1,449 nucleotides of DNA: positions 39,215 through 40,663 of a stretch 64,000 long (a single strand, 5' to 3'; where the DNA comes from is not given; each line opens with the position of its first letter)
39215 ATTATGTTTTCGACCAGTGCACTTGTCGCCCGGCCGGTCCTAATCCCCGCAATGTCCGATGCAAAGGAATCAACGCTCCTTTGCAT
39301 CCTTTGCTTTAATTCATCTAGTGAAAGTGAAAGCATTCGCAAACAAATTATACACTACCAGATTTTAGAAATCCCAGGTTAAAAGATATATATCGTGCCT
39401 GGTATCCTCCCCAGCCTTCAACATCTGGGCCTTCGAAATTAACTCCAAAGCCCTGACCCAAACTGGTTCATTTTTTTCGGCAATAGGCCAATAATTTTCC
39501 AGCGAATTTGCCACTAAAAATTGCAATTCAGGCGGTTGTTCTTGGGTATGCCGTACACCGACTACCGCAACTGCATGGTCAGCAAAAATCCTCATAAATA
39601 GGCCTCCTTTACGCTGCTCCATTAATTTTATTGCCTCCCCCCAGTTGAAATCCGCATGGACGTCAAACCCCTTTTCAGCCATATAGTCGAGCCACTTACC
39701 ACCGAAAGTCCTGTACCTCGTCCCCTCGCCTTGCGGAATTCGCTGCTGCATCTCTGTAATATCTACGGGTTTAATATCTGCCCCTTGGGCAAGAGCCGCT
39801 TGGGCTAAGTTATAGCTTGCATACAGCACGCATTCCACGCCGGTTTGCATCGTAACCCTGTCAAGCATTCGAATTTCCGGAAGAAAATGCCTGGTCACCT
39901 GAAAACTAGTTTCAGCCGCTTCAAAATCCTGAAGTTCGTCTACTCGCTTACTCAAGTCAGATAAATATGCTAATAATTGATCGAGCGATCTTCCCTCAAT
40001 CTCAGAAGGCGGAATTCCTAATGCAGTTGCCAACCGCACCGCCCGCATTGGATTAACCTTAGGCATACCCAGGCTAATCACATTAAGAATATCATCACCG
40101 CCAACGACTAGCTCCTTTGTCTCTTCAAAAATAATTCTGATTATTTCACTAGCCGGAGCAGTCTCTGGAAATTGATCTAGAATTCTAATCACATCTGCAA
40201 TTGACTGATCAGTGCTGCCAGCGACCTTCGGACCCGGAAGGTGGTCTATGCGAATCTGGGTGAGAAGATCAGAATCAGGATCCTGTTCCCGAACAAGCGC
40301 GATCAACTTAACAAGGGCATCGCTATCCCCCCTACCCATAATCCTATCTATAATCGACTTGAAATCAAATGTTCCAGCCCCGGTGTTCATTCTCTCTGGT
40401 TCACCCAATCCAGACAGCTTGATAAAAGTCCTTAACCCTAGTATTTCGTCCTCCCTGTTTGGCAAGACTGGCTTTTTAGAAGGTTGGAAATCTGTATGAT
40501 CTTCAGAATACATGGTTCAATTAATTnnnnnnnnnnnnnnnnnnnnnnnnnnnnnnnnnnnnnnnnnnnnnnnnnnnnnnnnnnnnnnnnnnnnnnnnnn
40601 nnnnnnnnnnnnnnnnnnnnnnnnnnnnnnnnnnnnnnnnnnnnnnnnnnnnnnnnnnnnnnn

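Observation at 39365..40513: pyrH slot of the rpsB-tsf-pyrH-frr operon occupied by a 382-aa protein with a C39-like cysteine-peptidase signature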

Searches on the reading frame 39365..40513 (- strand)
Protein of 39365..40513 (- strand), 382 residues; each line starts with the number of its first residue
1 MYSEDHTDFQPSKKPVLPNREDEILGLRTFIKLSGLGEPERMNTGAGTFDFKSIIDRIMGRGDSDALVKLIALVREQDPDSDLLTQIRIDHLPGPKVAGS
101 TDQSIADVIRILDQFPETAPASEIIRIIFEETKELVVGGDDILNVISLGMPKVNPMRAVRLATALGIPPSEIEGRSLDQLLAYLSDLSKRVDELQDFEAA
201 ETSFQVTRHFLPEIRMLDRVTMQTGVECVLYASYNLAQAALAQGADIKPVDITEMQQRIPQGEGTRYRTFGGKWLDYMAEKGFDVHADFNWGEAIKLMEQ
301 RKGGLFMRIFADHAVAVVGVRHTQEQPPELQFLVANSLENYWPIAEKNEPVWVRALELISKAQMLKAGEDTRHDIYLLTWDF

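Call 3: search_protein_families(library=pfam, proteins=[window:39365-40513:-], max_evalue=1)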
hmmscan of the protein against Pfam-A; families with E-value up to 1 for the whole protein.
window:39365-40513:- (382 aa): 0 families

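Call 4: search_protein_families(library=ncbifam, proteins=[window:39365-40513:-], max_evalue=1)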
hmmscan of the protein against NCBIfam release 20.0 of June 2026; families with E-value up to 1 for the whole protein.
window:39365-40513:- (382 aa): 4 families
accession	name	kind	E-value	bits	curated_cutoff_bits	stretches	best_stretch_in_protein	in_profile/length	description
NF005322.0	PRK06853.1-2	equivalog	0.0063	16.3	237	1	224-302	13-90/197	indolepyruvate oxidoreductase subunit beta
NF049882.1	SMa0974_fam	equivalog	0.045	13.7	80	1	276-322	29-73/92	SMa0974 family conjugal transfer regulator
TIGR03334.1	IOR_beta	equivalog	0.1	12.5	205.8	1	224-334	8-115/189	indolepyruvate ferredoxin oxidoreductase subunit beta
NF005326.0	PRK06853.1-6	equivalog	0.16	11.7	348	1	223-307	10-94/202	indolepyruvate oxidoreductase subunit beta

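Call 5: find_homologous_proteins(query=window:39365-40513:-, max_evalue=0.001)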
Query window:39365-40513:- (382 aa): 5 proteins with E <= 0.001 among 6152 candidates.
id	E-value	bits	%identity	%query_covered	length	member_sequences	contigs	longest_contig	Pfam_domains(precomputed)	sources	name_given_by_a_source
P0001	4.4e-253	857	100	100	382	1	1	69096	-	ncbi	-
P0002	1.4e-101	358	49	96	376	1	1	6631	-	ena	-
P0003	6.2e-81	291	44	95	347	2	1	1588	-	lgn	-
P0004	1.7e-77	279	54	62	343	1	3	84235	-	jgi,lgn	-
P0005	2.2e-67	246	40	96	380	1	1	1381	-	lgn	-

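Call 7: find_encoding_contigs(protein=P0004, flank=10000, max_places=4)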
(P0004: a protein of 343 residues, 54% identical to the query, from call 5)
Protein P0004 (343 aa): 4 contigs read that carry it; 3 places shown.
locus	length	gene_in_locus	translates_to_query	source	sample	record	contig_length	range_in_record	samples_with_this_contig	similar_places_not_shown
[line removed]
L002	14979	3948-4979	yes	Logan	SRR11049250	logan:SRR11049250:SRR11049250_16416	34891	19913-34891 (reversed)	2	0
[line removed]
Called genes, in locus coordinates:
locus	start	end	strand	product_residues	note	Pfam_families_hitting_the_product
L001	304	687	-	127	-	-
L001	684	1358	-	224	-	-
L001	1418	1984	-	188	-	-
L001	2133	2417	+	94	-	PF02686:GatC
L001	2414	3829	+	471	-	PF01425:Amidase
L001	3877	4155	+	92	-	-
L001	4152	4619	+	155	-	PF01243:PNPOx_N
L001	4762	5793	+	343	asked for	-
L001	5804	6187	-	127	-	PF03652:RuvX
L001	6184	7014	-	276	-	PF04203:Sortase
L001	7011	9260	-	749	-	-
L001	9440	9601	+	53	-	-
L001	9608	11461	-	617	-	PF01411:tRNA-synt_2c, PF07973:tRNA_SAD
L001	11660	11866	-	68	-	-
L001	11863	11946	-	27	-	-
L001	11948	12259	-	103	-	PF12732:YtxH (weak)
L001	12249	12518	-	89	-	-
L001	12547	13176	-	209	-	PF12844:HTH_19 (weak), PF13413:HTH_25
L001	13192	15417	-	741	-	PF17854:FtsK_alpha, PF01580:FtsK_SpoIIIE, PF09397:FtsK_gamma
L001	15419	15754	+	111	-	-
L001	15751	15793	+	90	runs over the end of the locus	-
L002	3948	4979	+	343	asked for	-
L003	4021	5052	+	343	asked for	-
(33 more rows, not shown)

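Call 8: find_encoding_contigs(protein=P0002, flank=10000, max_places=4)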
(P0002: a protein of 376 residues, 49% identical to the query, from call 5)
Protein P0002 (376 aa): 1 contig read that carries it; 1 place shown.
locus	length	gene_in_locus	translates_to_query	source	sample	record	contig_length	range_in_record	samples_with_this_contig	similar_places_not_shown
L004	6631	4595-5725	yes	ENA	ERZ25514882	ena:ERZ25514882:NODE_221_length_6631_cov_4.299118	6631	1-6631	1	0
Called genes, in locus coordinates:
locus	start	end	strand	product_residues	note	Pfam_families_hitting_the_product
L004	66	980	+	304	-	-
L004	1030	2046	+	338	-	PF03412:Peptidase_C39 (weak), PF13529:Peptidase_C39_2, PF07719:TPR_2 (faint), PF13181:TPR_8 (faint)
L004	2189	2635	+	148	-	PF00293:NUDIX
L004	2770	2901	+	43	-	-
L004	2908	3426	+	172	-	-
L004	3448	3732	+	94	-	-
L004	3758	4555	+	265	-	PF15610:PRTase_3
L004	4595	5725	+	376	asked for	-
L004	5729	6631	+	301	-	?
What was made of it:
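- A C39_2-TPR gene lies 2.5 kb from the homologue in L004 (call 8).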

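Call 9: find_encoding_contigs(protein=P0001, flank=10000, max_places=3)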
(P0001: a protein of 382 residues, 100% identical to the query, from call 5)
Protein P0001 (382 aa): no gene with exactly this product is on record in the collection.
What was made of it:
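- Tried and rejected: The window protein itself is not on record in the contig index (call 9).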

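Call 13: search_solved_structures(query=A1, max_evalue=10, show_alignments=2)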
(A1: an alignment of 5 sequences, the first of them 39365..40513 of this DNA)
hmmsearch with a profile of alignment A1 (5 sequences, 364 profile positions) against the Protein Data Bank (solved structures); distinct sequences matched with E-value up to 10: 3.
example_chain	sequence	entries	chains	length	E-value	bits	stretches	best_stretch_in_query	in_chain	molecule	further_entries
2fml_A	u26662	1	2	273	0.021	17.1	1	90-169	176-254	MutT/nudix family protein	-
5ui5_I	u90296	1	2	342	0.37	13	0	102-149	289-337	RNA polymerase sigma factor RpoN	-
5cwf_A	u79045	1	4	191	6.6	8.9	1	57-193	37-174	Designed helical repeat protein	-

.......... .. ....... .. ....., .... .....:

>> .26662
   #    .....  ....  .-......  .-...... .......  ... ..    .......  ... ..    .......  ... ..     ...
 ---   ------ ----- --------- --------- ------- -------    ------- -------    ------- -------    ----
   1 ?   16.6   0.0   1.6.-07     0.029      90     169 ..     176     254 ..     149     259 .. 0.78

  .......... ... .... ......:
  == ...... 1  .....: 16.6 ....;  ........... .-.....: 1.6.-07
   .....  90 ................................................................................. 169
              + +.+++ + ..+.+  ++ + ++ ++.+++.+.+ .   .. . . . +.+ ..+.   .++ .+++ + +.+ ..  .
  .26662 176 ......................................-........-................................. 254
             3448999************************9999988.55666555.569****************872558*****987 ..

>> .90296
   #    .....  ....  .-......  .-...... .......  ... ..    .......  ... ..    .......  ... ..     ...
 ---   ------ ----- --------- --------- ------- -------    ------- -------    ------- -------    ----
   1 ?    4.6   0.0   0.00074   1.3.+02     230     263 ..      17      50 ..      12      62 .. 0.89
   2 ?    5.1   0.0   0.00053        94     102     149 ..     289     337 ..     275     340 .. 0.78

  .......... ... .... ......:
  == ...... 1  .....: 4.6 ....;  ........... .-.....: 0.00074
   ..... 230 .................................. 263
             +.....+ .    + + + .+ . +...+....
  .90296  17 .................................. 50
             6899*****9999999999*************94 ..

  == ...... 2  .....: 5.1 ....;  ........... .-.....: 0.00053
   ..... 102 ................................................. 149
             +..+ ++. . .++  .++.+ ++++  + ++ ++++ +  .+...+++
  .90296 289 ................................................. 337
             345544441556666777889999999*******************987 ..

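Call 17: find_related_loci(query=A1, collection=genome_contigs, flank=10000)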
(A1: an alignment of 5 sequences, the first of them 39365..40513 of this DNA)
Query A1 (382 aa) in genome_contigs; peptide patterns used: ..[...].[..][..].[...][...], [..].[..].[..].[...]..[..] (x = any residue, [..] = any of these).
48 stretches matched a pattern, but none encodes a relative of the query by tblastn (E <= 1e-3).

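Call 20: find_related_loci(query=A1, collection=metagenome_contigs, flank=10000)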
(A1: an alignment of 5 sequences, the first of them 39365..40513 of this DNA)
Query A1 (382 aa) in metagenome_contigs; peptide patterns used: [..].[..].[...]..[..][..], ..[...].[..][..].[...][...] (x = any residue, [..] = any of these).
116 stretches matched a pattern; 2 encode a relative of the query (tblastn E <= 1e-3); 2 distinct loci.
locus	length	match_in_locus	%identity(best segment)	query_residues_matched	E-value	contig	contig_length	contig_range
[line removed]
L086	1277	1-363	48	261-382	1e-34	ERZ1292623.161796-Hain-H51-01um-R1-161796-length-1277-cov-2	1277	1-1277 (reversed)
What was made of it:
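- Tried and rejected: The metagenome scan added only one new fragment (call 20).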

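Call 21: predict_structure(alignment_id=A1)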
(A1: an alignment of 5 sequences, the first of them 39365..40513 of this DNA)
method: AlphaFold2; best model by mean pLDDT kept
length: 382 residues; sequences in the alignment: 5
mean_pLDDT: 70.0   pTM: 0.71
mean pLDDT of the five models: 70.0, 68.4, 49.5, 48.4, 46.4
residues with pLDDT >= 90: 22; 70-90: 199; 50-70: 112; < 50: 49
segments of 3 or more residues with pLDDT < 50: 1-19, 42-48, 262-269, 368-382
pLDDT, mean of each block of 10 residues (from residue 1): 29 37 79 75 47 86 79 80 83 69 84 86 92 75 56 88 92 86 85 79 76 64 57 69 72 74 48 74 66 68 60 67 83 67 60 78 60 41 30
secondary structure, 60 per line:
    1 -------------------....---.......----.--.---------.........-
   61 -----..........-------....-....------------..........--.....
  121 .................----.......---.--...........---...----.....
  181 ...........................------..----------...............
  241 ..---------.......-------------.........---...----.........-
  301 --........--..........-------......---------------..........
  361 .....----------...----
elements in order: H27-33 H51-59 H66-75 H83-86 H105-113 H116-137 H142-148 H155-165 H177-207 H226-242 H252-258 H272-280 E284-286 H291-299 E303-310 E313-322 E330-335 E351-354 H355-364 E376-378

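Call 22: search_protein_representatives(alignment_id=A1)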
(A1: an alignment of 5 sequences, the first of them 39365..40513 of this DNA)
Query: 5 sequences, 364 profile positions. Proteins with E-value up to 0.001 (for the whole library): 23; up to 1e-10: 19; up to 1e-30: 11. The best 23 are listed.
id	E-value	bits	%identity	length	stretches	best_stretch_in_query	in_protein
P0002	2.8e-171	585.9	-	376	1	1-364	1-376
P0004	8.8e-168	574.4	-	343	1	1-361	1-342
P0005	1.0e-159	547.9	-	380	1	5-363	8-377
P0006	9.6e-101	353.9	-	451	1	11-360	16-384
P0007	2.7e-100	352.4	-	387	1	10-362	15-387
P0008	7.1e-80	285.2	-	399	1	22-361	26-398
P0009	6.7e-76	272.1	-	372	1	10-362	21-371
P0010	5.4e-64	232.9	-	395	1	15-363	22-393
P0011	8.3e-41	156.7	-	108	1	259-364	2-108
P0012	5.9e-36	140.7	-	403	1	12-360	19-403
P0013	4.3e-35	137.9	-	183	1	198-360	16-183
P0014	1.4e-24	103.2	-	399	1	18-361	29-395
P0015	5.4e-22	94.8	-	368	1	21-360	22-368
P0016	1.4e-17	80.2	-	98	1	276-361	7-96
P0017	2.0e-16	76.4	-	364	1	102-328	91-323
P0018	1.4e-14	70.4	-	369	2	205-353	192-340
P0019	2.4e-12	63.0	-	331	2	276-340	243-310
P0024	1.8e-06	43.7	-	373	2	198-363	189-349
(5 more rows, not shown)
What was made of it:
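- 39365..40513 (-): ORFX: 382-aa two-domain protein. It is an orphan family with no Pfam, NCBIfam, PADLOC or PHROG assignment. Five homologues among the 90% clusters and 23 among 1.84 billion 50% representatives (calls 5, 22).
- The family is extremely rare (23 clusters, call 22), which fits poorly with a role in a core process.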

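Call 33: predict_structure(alignment_id=A2)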
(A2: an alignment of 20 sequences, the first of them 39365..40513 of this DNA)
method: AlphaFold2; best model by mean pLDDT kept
length: 382 residues; sequences in the alignment: 20
mean_pLDDT: 86.3   pTM: 0.83
mean pLDDT of the five models: 86.3, 86.3, 86.2, 85.4, 82.4
residues with pLDDT >= 90: 215; 70-90: 120; 50-70: 31; < 50: 16
segments of 3 or more residues with pLDDT < 50: 1-14
pLDDT, mean of each block of 10 residues (from residue 1): 39 55 90 91 71 88 80 86 88 74 87 91 94 81 63 91 95 89 91 93 92 97 89 98 97 91 76 93 95 97 95 94 93 94 87 95 74 85 94
secondary structure, 60 per line:
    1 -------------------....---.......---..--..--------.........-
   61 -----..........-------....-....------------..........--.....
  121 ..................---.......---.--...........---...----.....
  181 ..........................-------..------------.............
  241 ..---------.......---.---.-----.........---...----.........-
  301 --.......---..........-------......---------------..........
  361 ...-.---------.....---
elements in order: H27-33 H51-59 H66-75 H83-86 H105-113 H116-138 H142-148 H155-165 H177-206 H228-242 H252-258 H272-280 E284-286 H291-299 E303-309 E313-322 E330-335 E351-354 H355-363 E375-379
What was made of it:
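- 39365..39892 (-): C-terminal papain-fold catalytic domain, residues 208-382 plus the stop codon. pLDDT is mostly 85-98 here (call 33).
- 39830..39832 (-): Cys228 codon (TGC): predicted nucleophile. It is the only cysteine in the protein and sits at the N-terminus of helix 228-242. Helix position from call 33.
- Cys is at a helix N-terminus, and His and Asn lie on adjacent strands (call 33).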

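Call 36: fold_search(model_id=the predicted structure, library=pdb)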
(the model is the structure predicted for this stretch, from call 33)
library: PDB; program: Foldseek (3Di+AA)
matches with E <= 10: 236; with E <= 0.001: 0
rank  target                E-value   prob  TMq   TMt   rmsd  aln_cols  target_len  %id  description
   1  1y4h_A                6.9e-03  1.00  0.28  0.54   7.5       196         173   13  Wild type staphopain-staphostatin complex (released 2005-01-18)
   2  6czs_A                7.7e-03  1.00  0.31  0.36   5.0       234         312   11  Crystal structure of human pro-cathepsin H C26S mutant (released 2018-08-08)
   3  1pxv_A                9.5e-03  1.00  0.28  0.52   7.5       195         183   12  The staphostatin-staphopain complex: a forward binding inhibitor in complex with its target cysteine protease (released 2003-10-21)
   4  6mis_A                1.5e-02  1.00  0.30  0.49   5.2       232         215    8  Native ananain in complex with E-64 (released 2018-10-03)
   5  4bs5                  1.5e-02  1.00  0.28  0.45   6.1       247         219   10  MOUSE CATHEPSIN S WITH COVALENT LIGAND (released 2013-11-27)
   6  2fo5_A                1.7e-02  0.99  0.27  0.43   8.8       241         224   11  Crystal structure of recombinant barley cysteine endoprotease B isoform 2 (EP-B2) in complex with leupeptin (released 2006-07-18)
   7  6tho_B                1.8e-02  0.99  0.29  0.45   5.3       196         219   13  Acylintermediate of glutathione and the mature primitive phytochelatin synthase Alr0975 from Nostoc PCC 7120 at atomic (released 2020-12-02)
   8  1s4v_B                1.9e-02  0.97  0.25  0.39   9.2       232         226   12  The 2.0 A crystal structure of the KDEL-tailed cysteine endopeptidase functioning in programmed cell death of Ricinus  (released 2004-03-16)
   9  5egw_A                2.5e-02  0.99  0.29  0.30   6.1       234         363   11  2.70 A crystal structure of the Amb a 11 cysteine protease, a major ragweed pollen allergen, in its proform (released 2016-04-27)
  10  5qbz                  2.5e-02  0.98  0.27  0.44   6.9       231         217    9  Crystal structure of human Cathepsin-S with bound ligand (released 2017-12-20)
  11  7qgw_A                2.8e-02  0.99  0.30  0.48   6.4       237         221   13  Sulfonated Calpeptin is a promising drug candidate against SARS-CoV-2 infections (released 2022-12-21)
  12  4p6g_C                2.9e-02  0.99  0.29  0.46   6.9       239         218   10  Crystal Structure of Human Cathepsin S Bound to a Non-covalent Inhibitor. (released 2014-10-29)
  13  3ch2                  3.1e-02  0.97  0.27  0.37   7.2       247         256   12  Crystal Structure Analysis of SERA5E from plasmodium falciparum (released 2008-03-25)
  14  6tjl_A                3.7e-02  0.89  0.25  0.39   8.8       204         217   12  Mature primitive pytochelatin synthase Alr0975 from Nostoc species bound to glutathione (released 2020-12-09)
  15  5egw_B                4.1e-02  0.97  0.28  0.32   6.2       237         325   11  2.70 A crystal structure of the Amb a 11 cysteine protease, a major ragweed pollen allergen, in its proform (released 2016-04-27)
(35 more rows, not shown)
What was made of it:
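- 39365..39892 (-): The Foldseek PDB top 36 are all papain-like: staphopain (E=6.9e-3, TM 0.54 on target length), procathepsin H, ananain, cathepsins S/L/V, phytochelatin synthase, UfSP1 (call 36).
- On Papain-like fold cysteine hydrolases (clan CA, broad sense): PDB ranks 1-36 are all papain-like (best E=6.9e-3, probability 1.00, TM 0.54 on target length) (call 36).
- All of the top 36 Foldseek PDB hits are papain-like enzymes, with probabilities up to 1.00 (call 36). The fold is papain-like (calls 33, 36).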

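Call 39: find_encoding_contigs(protein=P0006, flank=8000, max_places=2)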
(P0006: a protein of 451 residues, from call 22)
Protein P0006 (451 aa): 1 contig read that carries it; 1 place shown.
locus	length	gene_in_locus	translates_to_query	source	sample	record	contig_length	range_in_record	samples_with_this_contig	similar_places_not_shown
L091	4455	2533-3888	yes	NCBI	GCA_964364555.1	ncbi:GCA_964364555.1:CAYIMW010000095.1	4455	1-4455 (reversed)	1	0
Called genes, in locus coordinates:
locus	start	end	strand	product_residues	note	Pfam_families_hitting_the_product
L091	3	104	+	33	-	?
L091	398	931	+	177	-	PF00293:NUDIX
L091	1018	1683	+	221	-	-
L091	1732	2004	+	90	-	-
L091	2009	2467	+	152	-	PF01850:PIN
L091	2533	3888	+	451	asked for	-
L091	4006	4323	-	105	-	-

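Call 40: find_encoding_contigs(protein=P0007, flank=8000, max_places=2)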
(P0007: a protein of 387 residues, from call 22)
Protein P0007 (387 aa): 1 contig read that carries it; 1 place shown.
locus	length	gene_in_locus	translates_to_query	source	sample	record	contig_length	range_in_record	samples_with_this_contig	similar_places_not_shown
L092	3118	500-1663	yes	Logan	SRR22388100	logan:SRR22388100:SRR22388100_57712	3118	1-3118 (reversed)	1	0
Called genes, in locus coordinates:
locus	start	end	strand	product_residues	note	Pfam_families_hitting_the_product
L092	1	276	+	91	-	?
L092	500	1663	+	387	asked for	-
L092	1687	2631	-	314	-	PF02899:Phage_int_SAM_1, PF13495:Phage_int_SAM_4 (weak), PF00589:Phage_integrase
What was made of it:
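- Neighbours in some loci are typical of variable regions: a PIN-domain gene preceded by a 90-aa ORF (a possible toxin-antitoxin pair), a tyrosine recombinase, PRTase_3 and NUDIX (calls 8, 39, 40).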

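Call 41: find_encoding_contigs(protein=P0008, flank=8000, max_places=2)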
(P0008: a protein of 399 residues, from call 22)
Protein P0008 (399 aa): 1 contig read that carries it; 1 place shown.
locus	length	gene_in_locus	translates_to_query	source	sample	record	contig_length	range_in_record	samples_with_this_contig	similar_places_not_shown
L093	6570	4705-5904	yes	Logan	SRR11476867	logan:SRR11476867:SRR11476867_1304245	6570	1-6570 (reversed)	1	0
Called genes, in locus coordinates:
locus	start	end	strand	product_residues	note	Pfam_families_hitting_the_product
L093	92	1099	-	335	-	PF06271:RDD, PF12698:ABC2_membrane_3 (faint)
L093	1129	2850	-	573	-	-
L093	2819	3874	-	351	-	PF01875:Memo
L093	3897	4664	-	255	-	-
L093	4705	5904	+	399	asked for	-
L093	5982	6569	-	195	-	?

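Call 42: search_protein_families(library=padloc, proteins=[window:39365-40513:-, P0002, P0004, P0006, P0008], max_evalue=1)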
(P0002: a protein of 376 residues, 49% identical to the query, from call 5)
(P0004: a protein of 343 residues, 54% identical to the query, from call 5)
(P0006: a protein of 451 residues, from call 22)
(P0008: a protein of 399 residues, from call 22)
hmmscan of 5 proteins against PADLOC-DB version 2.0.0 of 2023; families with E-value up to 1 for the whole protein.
window:39365-40513:- (382 aa): 0 families

P0002 (376 aa): 0 families

P0004 (343 aa): 0 families

P0006 (451 aa): 0 families

P0008 (399 aa): 0 families

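Call 43: search_protein_families(library=phrogs, proteins=[window:39365-40513:-, P0002, P0004, P0006, P0008], max_evalue=1)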
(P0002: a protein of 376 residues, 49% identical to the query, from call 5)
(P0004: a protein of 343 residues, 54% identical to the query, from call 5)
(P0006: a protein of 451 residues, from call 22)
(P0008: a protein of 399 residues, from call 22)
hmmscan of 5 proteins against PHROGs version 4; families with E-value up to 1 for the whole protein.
window:39365-40513:- (382 aa): 1 family
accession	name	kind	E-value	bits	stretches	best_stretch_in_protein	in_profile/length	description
phrog_20357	-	unknown function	0.097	13.5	1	222-240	4-22/37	-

P0002 (376 aa): 0 families

P0004 (343 aa): 1 family
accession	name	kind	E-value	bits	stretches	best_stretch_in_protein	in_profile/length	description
phrog_20357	-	unknown function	0.052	14.4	1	183-205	4-26/37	-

P0006 (451 aa): 0 families

P0008 (399 aa): 3 families
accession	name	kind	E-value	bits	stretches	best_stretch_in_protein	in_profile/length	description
phrog_20357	-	unknown function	0.044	14.6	1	234-251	5-22/37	-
phrog_1610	-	unknown function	0.2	13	1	309-344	14-49/69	-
phrog_20315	-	unknown function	0.39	12.1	1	88-138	5-50/62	-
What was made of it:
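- There is no hit to any PADLOC defence model or PHROG family (calls 42, 43).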
